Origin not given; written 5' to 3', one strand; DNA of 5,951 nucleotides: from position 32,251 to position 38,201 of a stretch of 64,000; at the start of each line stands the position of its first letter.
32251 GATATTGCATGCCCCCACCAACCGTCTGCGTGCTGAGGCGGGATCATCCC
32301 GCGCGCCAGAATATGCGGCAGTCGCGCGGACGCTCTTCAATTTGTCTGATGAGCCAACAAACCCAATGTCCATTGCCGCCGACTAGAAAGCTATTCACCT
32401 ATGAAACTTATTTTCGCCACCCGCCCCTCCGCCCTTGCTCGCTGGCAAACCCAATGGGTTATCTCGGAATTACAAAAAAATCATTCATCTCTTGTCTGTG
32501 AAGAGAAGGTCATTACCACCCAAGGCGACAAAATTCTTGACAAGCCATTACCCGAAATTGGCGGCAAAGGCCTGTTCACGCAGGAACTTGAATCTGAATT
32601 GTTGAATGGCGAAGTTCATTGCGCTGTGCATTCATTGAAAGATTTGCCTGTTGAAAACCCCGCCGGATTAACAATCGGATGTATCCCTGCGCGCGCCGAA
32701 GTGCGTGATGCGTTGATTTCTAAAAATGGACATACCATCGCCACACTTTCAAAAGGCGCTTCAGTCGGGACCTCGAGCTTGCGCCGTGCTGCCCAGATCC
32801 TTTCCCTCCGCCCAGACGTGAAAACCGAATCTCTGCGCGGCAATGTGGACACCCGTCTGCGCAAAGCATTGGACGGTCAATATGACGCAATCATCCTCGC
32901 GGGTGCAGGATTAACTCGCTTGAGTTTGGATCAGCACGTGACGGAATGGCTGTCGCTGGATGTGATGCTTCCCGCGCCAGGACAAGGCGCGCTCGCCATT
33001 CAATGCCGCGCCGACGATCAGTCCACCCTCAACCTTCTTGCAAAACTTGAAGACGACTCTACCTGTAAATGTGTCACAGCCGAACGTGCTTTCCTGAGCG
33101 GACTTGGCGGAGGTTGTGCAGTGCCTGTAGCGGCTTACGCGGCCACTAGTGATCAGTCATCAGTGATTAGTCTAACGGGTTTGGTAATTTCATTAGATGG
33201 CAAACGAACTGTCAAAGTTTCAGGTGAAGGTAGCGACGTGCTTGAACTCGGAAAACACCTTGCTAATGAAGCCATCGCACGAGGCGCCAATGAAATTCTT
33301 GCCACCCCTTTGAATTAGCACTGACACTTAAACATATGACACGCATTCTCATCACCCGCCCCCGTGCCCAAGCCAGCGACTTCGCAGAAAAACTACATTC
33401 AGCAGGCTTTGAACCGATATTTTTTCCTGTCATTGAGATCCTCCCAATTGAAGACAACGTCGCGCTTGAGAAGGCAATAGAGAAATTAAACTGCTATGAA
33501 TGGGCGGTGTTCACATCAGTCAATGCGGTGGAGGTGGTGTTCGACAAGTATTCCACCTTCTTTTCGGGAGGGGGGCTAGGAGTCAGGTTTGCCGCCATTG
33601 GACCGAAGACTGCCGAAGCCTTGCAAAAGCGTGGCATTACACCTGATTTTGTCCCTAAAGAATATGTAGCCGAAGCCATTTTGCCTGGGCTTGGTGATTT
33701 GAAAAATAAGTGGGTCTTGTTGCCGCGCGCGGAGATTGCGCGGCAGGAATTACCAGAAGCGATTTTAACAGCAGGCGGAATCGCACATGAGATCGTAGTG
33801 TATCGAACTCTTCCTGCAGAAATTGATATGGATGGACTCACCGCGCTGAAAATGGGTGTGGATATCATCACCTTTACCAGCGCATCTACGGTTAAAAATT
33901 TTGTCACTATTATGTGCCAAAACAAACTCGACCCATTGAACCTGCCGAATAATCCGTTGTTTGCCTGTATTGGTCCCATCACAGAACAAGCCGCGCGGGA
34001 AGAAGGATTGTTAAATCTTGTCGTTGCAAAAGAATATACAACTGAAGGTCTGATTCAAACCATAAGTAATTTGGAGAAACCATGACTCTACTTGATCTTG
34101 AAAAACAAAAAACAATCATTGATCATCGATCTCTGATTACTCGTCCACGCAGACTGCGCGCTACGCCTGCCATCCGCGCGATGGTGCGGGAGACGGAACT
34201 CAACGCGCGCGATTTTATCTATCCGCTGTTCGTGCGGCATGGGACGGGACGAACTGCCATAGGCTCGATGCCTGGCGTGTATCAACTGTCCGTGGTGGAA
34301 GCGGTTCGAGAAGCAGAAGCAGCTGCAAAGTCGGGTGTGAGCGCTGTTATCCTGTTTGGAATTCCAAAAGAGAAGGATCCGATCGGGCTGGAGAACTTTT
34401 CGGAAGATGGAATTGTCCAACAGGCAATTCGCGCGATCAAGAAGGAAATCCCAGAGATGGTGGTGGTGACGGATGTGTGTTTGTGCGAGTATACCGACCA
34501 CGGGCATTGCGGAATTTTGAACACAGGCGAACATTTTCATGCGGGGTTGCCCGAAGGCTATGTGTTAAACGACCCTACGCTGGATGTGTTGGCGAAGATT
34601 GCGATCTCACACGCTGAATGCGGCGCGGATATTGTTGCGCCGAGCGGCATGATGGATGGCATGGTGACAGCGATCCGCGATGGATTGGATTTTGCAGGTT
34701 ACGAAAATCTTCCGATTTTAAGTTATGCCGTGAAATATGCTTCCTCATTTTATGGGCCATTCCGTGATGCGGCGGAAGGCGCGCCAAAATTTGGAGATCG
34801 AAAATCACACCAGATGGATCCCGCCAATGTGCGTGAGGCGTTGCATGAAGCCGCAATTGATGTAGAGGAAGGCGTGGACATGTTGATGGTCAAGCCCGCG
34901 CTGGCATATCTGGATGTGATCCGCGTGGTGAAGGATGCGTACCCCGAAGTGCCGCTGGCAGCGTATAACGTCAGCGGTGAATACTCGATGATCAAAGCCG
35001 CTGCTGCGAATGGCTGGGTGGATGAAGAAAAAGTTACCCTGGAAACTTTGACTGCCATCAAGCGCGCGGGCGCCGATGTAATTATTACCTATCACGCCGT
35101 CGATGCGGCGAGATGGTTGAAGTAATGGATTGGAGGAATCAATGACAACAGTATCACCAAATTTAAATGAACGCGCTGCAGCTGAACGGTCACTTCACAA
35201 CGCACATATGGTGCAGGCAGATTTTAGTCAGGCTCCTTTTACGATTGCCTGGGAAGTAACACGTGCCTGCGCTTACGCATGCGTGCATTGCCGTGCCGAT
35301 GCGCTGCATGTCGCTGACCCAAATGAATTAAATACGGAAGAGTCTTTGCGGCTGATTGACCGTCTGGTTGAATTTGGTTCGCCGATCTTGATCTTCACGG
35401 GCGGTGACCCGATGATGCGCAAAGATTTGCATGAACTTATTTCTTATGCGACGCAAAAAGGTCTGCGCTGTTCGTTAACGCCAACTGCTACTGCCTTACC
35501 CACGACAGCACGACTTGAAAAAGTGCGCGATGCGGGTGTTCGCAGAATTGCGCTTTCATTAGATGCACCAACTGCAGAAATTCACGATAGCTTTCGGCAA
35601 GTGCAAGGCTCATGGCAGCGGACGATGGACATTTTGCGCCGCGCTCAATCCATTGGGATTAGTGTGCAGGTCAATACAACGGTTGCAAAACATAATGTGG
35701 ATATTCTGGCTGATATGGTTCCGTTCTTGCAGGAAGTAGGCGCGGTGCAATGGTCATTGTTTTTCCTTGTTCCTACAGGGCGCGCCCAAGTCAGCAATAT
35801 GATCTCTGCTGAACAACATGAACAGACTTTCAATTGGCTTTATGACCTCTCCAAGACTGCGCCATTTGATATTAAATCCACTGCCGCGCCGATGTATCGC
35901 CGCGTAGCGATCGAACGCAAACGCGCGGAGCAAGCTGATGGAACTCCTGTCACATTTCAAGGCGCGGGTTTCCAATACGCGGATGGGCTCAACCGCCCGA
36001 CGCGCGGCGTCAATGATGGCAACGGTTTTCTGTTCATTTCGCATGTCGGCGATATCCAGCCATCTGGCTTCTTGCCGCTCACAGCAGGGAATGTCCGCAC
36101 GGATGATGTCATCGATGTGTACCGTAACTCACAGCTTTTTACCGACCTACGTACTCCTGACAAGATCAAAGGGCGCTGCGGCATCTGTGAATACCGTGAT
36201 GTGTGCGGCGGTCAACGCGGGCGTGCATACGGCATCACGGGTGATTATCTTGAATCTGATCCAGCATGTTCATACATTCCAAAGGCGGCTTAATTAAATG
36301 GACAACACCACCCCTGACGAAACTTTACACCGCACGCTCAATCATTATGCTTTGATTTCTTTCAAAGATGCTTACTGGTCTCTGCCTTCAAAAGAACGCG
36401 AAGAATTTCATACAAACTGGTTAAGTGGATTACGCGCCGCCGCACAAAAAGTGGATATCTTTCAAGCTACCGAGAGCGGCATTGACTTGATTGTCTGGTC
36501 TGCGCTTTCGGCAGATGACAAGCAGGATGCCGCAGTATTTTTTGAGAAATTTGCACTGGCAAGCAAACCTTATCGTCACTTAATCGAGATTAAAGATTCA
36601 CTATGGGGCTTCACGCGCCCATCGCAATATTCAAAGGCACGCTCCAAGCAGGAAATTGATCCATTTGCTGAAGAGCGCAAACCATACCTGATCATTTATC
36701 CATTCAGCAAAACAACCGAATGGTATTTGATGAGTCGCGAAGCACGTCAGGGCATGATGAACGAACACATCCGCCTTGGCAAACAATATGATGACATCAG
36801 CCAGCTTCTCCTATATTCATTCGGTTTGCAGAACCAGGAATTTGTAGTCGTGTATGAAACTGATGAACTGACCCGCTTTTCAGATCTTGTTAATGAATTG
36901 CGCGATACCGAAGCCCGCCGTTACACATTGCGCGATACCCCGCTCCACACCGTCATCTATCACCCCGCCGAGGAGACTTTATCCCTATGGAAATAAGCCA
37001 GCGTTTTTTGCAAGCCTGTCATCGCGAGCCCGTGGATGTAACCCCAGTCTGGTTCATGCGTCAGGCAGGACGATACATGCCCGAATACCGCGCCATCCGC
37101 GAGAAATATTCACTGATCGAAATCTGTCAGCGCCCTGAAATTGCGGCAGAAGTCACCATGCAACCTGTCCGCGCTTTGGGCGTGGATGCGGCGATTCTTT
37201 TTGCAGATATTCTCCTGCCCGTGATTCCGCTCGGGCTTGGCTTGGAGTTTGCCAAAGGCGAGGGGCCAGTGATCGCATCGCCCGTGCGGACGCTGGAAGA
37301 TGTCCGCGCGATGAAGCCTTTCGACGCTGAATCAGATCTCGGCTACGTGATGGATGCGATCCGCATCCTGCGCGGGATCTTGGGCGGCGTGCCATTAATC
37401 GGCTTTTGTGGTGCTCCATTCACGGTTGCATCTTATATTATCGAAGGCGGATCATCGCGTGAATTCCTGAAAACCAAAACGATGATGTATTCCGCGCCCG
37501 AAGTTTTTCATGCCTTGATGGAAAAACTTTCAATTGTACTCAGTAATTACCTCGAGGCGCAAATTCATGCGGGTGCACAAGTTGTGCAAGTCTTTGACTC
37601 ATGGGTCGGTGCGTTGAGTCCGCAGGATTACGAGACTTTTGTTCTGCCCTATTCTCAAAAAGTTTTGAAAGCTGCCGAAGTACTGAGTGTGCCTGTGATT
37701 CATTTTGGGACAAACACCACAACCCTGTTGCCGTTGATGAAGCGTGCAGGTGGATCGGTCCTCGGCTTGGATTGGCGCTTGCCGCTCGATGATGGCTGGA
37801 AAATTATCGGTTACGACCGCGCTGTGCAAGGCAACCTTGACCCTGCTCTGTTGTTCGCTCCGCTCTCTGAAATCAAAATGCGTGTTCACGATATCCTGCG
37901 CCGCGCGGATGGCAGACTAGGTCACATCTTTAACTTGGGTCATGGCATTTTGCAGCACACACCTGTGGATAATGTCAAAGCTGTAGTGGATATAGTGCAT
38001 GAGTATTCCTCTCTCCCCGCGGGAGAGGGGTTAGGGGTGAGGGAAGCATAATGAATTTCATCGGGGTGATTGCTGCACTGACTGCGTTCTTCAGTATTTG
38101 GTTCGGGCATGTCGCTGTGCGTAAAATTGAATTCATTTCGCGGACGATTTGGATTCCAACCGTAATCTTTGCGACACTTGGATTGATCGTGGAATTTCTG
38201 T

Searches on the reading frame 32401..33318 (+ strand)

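Call 36: search_protein_families(library=pfam, proteins=[window:32401-33318:+], max_evalue=0.00001)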
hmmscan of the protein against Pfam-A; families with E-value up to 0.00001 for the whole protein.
window:32401-33318:+ (305 aa): 2 families
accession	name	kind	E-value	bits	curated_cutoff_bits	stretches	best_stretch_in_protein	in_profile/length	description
PF01379.25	Porphobil_deam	-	7.1e-81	271.1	22.1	1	5-209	3-205/207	Porphobilinogen deaminase, dipyromethane cofactor binding domain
PF03900.20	Porphobil_deamC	-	1.3e-18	67.5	26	1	223-291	2-72/74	Porphobilinogen deaminase, C-terminal domain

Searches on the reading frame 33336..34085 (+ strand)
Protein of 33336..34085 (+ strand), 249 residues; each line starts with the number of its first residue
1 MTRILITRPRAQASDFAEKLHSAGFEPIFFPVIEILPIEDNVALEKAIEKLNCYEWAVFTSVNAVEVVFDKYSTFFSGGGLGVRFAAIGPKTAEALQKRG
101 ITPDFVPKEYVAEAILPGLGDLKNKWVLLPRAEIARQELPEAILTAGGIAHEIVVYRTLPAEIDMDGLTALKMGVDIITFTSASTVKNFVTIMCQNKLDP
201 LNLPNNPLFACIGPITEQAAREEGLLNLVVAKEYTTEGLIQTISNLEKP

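Call 36: search_protein_families(library=pfam, proteins=[window:33336-34085:+], max_evalue=0.00001)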
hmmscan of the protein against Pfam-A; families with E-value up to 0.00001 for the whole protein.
window:33336-34085:+ (249 aa): 1 family
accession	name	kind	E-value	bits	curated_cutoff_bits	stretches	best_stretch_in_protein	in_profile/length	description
PF02602.20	HEM4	-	2.5e-58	197.4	27.5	1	15-241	2-231/231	Uroporphyrinogen-III synthase HemD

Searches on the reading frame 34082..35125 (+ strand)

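Call 36: search_protein_families(library=pfam, proteins=[window:34082-35125:+], max_evalue=0.00001)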
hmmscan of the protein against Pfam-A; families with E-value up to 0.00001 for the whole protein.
window:34082-35125:+ (347 aa): 1 family
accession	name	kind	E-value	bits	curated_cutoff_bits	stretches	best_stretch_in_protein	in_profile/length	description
PF00490.27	ALAD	-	1.9e-143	477.8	24.6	1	20-345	2-317/317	Delta-aminolevulinic acid dehydratase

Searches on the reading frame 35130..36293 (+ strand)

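Call 36: search_protein_families(library=pfam, proteins=[window:35130-36293:+], max_evalue=0.00001)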
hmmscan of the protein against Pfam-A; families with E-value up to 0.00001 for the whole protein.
window:35130-36293:+ (387 aa): 1 family
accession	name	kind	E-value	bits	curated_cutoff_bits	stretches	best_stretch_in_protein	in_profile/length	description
PF04055.27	Radical_SAM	-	3.9e-23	82.9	29.5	1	42-187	2-152/166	Radical SAM superfamily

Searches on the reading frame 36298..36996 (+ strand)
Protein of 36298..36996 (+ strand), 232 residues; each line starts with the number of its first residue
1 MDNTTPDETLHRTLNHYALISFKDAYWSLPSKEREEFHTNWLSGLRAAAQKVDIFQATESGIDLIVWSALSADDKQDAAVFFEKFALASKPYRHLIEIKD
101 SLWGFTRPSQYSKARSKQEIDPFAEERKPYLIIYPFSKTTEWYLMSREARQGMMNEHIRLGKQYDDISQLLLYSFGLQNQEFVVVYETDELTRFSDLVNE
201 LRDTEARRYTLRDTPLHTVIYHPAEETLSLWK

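Call 36: search_protein_families(library=pfam, proteins=[window:36298-36996:+], max_evalue=0.00001)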
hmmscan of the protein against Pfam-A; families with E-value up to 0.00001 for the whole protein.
window:36298-36996:+ (232 aa): 1 family
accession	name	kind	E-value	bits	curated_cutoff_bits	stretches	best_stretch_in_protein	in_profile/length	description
PF06778.18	Chlor_dismutase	-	3.8e-39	134.7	25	1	62-218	33-185/189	Chlorite dismutase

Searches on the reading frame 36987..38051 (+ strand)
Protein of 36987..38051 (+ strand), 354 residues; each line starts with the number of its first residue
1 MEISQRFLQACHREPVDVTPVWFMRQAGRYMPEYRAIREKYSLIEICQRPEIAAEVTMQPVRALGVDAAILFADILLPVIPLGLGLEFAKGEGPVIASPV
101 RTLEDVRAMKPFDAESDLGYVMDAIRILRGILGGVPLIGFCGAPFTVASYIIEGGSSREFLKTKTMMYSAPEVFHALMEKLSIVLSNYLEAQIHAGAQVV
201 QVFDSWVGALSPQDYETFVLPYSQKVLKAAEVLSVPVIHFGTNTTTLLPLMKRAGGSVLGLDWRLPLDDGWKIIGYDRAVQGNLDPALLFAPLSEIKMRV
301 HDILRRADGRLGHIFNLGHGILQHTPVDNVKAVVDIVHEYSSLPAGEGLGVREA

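Call 37: search_protein_families(library=pfam, proteins=[window:36987-38051:+], max_evalue=0.00001)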
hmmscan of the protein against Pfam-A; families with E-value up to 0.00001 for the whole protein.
window:36987-38051:+ (354 aa): 1 family
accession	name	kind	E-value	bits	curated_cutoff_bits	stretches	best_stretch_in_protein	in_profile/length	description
PF01208.23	URO-D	-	3.6e-130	434.4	23.9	1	5-340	4-346/346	Uroporphyrinogen decarboxylase (URO-D)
